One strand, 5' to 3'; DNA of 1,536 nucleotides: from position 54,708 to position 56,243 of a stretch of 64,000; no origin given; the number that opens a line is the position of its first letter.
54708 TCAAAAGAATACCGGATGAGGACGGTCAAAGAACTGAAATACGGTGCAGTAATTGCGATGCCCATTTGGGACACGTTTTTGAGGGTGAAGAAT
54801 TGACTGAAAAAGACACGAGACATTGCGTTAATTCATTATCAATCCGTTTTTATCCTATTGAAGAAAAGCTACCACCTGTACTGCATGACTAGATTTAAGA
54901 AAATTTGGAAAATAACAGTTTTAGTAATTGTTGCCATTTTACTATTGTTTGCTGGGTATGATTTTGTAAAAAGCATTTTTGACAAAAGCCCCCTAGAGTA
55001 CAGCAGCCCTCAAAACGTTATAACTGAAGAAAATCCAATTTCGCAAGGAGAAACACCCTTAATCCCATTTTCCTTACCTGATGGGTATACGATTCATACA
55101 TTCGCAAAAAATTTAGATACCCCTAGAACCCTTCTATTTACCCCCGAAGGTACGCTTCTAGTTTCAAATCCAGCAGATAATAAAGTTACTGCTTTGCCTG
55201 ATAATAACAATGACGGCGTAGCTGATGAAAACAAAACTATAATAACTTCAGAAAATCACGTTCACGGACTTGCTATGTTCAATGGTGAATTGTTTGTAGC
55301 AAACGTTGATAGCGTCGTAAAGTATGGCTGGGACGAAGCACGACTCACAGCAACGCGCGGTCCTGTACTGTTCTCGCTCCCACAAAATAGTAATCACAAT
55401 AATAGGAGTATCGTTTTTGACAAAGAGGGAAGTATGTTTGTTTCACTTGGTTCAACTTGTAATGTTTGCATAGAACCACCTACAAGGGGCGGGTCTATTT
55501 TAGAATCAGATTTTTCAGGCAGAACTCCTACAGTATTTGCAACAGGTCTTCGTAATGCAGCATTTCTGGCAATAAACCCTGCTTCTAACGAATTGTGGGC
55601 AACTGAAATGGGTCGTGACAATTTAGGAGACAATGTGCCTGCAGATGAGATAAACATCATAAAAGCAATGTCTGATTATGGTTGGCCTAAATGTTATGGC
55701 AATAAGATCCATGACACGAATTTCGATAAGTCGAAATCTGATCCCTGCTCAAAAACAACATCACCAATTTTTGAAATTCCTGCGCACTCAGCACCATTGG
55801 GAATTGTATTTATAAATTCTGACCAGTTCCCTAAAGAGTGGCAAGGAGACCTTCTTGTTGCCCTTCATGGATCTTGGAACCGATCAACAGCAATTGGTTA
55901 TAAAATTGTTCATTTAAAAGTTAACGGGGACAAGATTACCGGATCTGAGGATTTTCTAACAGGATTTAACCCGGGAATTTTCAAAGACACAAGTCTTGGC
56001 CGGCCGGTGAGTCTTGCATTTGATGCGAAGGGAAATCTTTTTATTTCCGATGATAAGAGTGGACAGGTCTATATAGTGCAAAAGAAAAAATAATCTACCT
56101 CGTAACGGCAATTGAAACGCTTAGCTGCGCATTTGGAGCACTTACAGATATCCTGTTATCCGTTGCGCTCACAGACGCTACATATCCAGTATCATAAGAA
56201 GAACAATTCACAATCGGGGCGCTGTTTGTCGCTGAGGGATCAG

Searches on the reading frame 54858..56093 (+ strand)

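Call 94: search_protein_families(library=pfam, proteins=[window:54858-56093:+], max_evalue=0.0001)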
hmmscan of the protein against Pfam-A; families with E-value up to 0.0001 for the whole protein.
window:54858-56093:+ (411 aa): 3 families
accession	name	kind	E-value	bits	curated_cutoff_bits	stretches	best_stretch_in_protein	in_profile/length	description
PF07995.17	GSDH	-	1.4e-21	77.6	25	1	177-335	111-276/332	Glucose / Sorbosone dehydrogenase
PF22807.2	TrAA12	-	4.4e-10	38.9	30.9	1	308-409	279-380/463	TrAA12-like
PF23500.1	DUF7133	-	1e-05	25.5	27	0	80-131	77-125/385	Domain of unknown function (DUF7133)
